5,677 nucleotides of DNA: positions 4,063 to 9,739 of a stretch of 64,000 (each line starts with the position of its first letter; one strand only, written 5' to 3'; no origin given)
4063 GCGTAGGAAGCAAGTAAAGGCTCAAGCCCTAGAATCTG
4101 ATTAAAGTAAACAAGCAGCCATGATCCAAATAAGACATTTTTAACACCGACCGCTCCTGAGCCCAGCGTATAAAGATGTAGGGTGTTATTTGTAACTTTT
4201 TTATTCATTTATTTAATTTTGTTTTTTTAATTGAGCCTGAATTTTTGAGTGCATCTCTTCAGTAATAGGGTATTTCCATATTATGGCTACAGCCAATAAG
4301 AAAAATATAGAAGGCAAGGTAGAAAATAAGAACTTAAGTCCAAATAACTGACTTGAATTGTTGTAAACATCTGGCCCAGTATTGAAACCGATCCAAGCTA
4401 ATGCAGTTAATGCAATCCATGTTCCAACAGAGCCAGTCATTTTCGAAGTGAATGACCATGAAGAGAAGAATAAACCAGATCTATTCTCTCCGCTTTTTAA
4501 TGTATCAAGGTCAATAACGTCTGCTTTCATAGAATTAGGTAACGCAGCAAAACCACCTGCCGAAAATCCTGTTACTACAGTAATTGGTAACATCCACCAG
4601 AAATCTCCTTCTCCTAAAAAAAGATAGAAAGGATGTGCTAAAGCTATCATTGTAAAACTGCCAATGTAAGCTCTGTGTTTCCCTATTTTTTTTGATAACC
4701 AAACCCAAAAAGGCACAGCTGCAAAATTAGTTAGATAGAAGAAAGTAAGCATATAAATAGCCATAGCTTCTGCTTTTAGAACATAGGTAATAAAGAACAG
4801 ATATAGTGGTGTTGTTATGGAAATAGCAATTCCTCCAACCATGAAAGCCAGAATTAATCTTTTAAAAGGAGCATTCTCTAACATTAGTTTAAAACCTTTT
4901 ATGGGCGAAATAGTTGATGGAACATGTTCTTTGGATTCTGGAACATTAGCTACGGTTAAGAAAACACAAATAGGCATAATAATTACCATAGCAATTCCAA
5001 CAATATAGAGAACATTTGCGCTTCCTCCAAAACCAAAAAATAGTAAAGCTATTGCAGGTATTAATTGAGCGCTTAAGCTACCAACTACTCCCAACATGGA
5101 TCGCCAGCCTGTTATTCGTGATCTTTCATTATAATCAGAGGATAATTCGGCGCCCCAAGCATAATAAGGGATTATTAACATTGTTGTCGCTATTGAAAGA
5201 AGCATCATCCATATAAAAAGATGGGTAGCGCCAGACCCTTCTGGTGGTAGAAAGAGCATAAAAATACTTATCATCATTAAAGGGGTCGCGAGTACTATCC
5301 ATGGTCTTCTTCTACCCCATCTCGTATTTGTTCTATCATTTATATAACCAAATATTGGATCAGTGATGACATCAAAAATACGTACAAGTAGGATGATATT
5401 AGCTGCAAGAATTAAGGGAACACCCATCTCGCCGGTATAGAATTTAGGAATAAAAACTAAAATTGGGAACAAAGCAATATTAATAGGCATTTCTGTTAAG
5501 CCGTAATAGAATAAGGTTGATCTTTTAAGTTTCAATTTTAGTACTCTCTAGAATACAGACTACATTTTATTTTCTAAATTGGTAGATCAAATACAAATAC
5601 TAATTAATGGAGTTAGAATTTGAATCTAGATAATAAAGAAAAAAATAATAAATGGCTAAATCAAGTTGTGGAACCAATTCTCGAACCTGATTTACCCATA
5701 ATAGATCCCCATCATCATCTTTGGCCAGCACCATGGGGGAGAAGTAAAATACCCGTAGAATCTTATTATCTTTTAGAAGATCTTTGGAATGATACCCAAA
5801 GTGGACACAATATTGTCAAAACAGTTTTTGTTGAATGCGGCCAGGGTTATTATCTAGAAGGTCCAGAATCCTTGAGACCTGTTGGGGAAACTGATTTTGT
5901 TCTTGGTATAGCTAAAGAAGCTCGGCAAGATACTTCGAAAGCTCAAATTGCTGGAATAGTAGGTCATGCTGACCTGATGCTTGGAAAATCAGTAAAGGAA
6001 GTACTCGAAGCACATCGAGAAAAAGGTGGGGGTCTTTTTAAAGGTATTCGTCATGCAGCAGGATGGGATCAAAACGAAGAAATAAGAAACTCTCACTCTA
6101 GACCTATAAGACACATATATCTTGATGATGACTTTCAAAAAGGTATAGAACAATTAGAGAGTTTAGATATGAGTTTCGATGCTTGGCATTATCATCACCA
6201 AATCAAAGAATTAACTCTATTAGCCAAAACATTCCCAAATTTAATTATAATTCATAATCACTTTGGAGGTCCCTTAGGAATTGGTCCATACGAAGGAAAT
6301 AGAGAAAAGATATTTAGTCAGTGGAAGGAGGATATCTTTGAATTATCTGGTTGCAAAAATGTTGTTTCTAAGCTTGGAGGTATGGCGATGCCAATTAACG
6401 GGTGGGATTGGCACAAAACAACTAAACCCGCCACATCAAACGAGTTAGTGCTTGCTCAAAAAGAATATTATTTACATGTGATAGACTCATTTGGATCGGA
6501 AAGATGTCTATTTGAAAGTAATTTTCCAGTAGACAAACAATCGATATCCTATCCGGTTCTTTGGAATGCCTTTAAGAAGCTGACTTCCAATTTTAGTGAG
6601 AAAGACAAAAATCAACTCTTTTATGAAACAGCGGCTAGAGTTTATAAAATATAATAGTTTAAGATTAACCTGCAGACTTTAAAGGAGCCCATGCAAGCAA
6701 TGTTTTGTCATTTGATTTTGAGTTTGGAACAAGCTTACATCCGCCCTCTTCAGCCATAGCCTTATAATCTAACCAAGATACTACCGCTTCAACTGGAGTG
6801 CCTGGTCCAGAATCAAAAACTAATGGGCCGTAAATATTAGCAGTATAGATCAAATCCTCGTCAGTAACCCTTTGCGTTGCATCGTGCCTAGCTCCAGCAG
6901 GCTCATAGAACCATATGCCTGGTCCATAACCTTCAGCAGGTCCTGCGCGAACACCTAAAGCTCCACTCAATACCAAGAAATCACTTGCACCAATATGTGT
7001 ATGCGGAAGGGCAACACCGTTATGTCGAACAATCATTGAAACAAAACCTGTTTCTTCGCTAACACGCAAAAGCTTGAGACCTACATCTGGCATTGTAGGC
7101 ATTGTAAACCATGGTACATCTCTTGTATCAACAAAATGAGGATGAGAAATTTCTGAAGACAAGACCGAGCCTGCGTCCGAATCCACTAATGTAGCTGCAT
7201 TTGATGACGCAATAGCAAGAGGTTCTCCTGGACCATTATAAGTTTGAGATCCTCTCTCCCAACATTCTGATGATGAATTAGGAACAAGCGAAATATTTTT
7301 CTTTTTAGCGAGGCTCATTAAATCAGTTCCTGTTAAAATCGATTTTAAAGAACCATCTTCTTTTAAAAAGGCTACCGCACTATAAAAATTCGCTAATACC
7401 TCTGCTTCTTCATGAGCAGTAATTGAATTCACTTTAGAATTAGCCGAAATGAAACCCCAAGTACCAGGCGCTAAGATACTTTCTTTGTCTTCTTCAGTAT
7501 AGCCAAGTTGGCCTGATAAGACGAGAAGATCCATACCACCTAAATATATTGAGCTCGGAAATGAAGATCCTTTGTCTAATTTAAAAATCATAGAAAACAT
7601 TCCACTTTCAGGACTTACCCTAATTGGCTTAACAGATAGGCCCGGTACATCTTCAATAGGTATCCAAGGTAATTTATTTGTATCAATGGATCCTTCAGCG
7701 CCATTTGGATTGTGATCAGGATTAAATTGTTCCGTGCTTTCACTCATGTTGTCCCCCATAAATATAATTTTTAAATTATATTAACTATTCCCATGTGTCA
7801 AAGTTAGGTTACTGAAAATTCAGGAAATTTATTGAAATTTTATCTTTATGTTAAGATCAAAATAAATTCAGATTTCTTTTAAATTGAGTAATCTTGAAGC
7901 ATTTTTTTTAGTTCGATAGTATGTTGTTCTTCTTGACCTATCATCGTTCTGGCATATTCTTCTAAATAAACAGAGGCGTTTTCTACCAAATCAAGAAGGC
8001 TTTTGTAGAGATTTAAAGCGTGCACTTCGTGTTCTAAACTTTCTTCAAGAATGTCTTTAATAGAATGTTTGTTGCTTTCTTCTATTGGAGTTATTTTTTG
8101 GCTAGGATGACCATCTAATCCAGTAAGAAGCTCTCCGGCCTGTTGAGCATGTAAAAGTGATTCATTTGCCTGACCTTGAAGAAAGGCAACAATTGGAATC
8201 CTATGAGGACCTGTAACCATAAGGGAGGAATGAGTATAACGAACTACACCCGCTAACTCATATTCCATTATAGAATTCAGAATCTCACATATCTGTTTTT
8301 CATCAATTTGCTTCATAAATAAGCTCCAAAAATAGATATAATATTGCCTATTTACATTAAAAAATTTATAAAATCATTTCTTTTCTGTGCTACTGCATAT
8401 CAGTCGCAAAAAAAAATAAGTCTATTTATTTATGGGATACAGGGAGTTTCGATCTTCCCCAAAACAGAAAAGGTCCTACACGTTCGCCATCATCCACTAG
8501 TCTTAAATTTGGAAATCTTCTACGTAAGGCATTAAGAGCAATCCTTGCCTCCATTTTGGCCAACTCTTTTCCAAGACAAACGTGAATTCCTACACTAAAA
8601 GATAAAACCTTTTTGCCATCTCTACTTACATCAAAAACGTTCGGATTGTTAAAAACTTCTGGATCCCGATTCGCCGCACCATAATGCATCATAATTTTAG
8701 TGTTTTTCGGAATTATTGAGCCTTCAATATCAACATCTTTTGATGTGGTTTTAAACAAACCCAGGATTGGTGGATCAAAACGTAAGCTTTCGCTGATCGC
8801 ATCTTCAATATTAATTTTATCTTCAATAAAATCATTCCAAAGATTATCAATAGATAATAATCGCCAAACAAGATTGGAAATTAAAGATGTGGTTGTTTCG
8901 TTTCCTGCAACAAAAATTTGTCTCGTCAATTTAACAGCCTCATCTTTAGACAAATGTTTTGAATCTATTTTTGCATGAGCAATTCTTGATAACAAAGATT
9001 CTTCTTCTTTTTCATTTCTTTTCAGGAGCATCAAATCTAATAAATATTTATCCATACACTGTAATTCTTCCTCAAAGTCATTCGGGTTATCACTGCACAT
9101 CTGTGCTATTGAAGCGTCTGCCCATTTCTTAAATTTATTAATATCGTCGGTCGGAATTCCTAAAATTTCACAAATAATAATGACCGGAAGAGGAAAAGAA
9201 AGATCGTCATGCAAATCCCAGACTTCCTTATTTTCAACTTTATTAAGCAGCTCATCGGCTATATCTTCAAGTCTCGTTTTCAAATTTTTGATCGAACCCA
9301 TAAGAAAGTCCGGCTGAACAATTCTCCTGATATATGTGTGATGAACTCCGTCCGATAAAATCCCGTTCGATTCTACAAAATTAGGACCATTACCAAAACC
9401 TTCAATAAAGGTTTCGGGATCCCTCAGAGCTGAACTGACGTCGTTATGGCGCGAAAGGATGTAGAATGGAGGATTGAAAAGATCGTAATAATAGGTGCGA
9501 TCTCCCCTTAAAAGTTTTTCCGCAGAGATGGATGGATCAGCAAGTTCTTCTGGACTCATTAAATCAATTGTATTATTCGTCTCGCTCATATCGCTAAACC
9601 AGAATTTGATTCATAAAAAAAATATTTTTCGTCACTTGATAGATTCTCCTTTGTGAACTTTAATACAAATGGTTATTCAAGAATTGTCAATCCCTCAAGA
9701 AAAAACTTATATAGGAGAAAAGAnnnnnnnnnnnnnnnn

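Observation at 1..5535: Putative phytate-utilization operon: two GPH-family MFS transporters, beta-propeller phytase, VOC protein and TonB-dependent receptor on one strand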

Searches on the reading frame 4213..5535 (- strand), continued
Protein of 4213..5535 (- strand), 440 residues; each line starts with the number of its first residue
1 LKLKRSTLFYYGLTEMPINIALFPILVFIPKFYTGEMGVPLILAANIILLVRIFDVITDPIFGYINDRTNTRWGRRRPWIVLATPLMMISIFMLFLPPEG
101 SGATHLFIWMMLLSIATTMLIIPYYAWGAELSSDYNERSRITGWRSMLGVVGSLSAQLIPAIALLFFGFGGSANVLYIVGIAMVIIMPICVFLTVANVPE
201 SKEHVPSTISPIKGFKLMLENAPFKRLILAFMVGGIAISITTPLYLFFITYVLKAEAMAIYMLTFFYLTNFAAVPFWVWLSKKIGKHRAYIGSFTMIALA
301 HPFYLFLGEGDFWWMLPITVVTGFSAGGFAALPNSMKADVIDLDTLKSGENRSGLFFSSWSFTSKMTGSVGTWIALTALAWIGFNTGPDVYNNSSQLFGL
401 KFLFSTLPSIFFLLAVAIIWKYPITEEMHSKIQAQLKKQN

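Call 75: search_protein_families(library=pfam, proteins=[L105:12944-15325:-, L103:12201-14351:+], max_evalue=0.001)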
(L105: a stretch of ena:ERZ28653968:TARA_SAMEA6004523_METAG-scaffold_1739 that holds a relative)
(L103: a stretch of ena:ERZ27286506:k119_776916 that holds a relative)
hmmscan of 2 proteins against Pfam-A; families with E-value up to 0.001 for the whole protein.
L105:12944-15325:- (793 aa): 2 families
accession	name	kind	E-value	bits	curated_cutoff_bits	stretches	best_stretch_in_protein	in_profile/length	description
PF00593.30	TonB_dep_Rec_b-barrel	-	1.8e-24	87.9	27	1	345-762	68-436/436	TonB dependent receptor-like, beta-barrel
PF07715.20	Plug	-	1e-17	65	23.9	1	53-152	8-107/107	TonB-dependent Receptor Plug Domain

L103:12201-14351:+ (716 aa): 2 families
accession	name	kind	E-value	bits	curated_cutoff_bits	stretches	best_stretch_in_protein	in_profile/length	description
PF07715.20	Plug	-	5.6e-15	56.2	23.9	1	47-148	2-107/107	TonB-dependent Receptor Plug Domain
PF14905.12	OMP_b-brl_3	-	0.00011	21.8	27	0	388-460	111-177/408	Outer membrane protein beta-barrel family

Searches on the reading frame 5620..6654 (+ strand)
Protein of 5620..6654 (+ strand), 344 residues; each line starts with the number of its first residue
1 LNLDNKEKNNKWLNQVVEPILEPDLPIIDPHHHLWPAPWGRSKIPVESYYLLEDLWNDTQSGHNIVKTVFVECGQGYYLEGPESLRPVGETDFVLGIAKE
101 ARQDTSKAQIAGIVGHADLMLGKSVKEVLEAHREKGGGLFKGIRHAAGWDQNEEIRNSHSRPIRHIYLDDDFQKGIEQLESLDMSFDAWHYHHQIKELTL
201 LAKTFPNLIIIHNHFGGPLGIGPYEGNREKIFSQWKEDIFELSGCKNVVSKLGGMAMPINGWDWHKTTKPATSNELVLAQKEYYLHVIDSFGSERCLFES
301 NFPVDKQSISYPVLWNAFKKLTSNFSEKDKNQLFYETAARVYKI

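Call 7: search_protein_families(library=pfam, proteins=[window:5620-6654:+], max_evalue=0.01)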
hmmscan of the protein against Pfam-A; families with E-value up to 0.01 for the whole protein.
window:5620-6654:+ (344 aa): 1 family
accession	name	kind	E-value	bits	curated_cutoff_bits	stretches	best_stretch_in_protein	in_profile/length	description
PF04909.20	Amidohydro_2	-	6.5e-25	88.9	26.4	1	28-344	1-289/289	Amidohydrolase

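Call 8: search_protein_families(library=ncbifam, proteins=[window:5620-6654:+], max_evalue=0.01)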
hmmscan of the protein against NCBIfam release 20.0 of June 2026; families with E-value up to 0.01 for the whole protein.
window:5620-6654:+ (344 aa): 1 family
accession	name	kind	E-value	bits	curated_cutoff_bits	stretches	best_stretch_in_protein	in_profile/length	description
NF052480.1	FuconLaconase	equivalog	4.7e-19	69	400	1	90-343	59-285/287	L-fucono-1,5-lactonase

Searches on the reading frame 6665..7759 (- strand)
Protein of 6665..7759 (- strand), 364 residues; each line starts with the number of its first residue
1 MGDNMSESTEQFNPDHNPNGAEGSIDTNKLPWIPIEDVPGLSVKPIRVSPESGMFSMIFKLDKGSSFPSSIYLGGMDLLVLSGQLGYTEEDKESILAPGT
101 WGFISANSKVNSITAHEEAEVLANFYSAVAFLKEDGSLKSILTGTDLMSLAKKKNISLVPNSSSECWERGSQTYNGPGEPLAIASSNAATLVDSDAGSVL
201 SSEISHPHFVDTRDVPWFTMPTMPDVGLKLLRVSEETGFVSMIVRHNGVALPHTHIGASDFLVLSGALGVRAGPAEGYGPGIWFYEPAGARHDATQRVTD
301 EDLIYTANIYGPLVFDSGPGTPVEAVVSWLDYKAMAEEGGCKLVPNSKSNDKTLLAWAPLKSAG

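Call 7: search_protein_families(library=pfam, proteins=[window:6665-7759:-], max_evalue=0.01)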
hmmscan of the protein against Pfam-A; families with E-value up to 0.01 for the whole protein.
window:6665-7759:- (364 aa): 3 families
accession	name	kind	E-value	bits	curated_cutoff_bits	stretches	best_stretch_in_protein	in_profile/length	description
PF12973.13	Cupin_7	-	4.6e-31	107.2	27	2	208-306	4-99/105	ChrR Cupin-like domain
PF14499.12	DUF4437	-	0.00014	21.5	24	0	55-123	37-104/250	Domain of unknown function (DUF4437)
PF07883.17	Cupin_2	-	0.00058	20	27.2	0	243-300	4-61/70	Cupin domain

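Call 8: search_protein_families(library=ncbifam, proteins=[window:6665-7759:-], max_evalue=0.01)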
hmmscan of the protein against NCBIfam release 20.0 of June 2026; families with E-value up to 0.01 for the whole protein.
window:6665-7759:- (364 aa): 0 families

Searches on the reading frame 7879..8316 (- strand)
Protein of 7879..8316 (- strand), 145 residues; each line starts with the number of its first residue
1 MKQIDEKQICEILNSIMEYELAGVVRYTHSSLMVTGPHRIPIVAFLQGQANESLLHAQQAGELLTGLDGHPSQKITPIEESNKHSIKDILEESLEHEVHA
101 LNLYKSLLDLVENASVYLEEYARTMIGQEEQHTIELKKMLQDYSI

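Call 7: search_protein_families(library=pfam, proteins=[window:7879-8316:-], max_evalue=0.01)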
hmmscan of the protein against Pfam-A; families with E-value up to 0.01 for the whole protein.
window:7879-8316:- (145 aa): 2 families
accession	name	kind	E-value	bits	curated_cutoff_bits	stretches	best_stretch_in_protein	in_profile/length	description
PF00210.30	Ferritin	-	2e-15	57.4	24.5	1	11-142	2-138/142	Ferritin-like domain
PF02915.23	Rubrerythrin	-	0.00016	22.5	22.8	1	88-143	1-56/137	Rubrerythrin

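Call 8: search_protein_families(library=ncbifam, proteins=[window:7879-8316:-], max_evalue=0.01)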
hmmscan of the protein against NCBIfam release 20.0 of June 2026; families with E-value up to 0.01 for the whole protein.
window:7879-8316:- (145 aa): 1 family
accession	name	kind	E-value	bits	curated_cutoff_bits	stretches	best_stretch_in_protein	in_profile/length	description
NF052461.1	DNAProtecDpsACyan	equivalog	0.00087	19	300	1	7-81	26-100/176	DNA starvation/stress protection protein DpsA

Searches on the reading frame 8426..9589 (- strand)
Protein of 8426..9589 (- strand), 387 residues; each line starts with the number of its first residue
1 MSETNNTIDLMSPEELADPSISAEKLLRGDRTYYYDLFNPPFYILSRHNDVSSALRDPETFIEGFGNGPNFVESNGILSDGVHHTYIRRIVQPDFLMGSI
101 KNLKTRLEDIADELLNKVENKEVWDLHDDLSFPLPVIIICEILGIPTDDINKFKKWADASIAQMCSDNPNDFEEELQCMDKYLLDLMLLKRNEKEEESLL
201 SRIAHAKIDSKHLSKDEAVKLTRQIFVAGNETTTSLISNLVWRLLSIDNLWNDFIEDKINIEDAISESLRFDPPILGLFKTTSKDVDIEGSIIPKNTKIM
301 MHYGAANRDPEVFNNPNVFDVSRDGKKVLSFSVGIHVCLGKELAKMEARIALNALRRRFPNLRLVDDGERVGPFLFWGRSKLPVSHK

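Call 7: search_protein_families(library=pfam, proteins=[window:8426-9589:-], max_evalue=0.01)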
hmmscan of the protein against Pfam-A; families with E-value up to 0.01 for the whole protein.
window:8426-9589:- (387 aa): 1 family
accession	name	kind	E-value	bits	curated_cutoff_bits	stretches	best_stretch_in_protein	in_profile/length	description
PF00067.27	p450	-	2e-28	99.8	22.8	1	263-359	326-432/462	Cytochrome P450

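Call 8: search_protein_families(library=ncbifam, proteins=[window:8426-9589:-], max_evalue=0.01)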
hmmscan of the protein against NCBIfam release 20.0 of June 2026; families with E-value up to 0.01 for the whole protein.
window:8426-9589:- (387 aa): 9 families
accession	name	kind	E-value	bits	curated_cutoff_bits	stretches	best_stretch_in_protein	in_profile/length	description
NF041177.1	Cyp119_Thmprot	equivalog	3.9e-50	170.7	680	1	77-384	69-364/368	cytochrome P450 Cyp119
TIGR04538.1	P450_cycloAA_1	subfamily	8e-43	146.8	500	1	11-367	3-374/395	cytochrome P450, cyclodipeptide synthase-associated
NF045816.1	PentlenlactSyn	equivalog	1.4e-38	132.7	700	1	81-365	88-372/396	pentalenolactone synthase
NF041802.1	P450_SolI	exception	3.1e-31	108.3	850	1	79-378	112-414/424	solanimycin biosynthesis cytochrome P450 SolI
TIGR04515.1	P450_rel_GT_act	subfamily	4.3e-30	105.3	343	1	104-367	120-367/386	P450-derived glycosyltransferase activator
TIGR04458.1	CYP450_TxtE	equivalog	1.1e-28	100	500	1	78-368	86-384/403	4-nitrotryptophan synthase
NF050147.1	aminopyruv_ApyO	equivalog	4e-13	48.8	525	1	180-359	194-393/444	RiPP biosynthesis cytochrome P450 ApyO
NF051859.1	AlbFlvMonOxTrpSyn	equivalog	4.8e-08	32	700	1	259-366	318-436/457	bifunctional albaflavenone monooxygenase/terpene synthase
NF045812.1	PentlenOxigase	equivalog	2.2e-07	30.1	800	1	262-357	303-407/444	pentalenene oxygenase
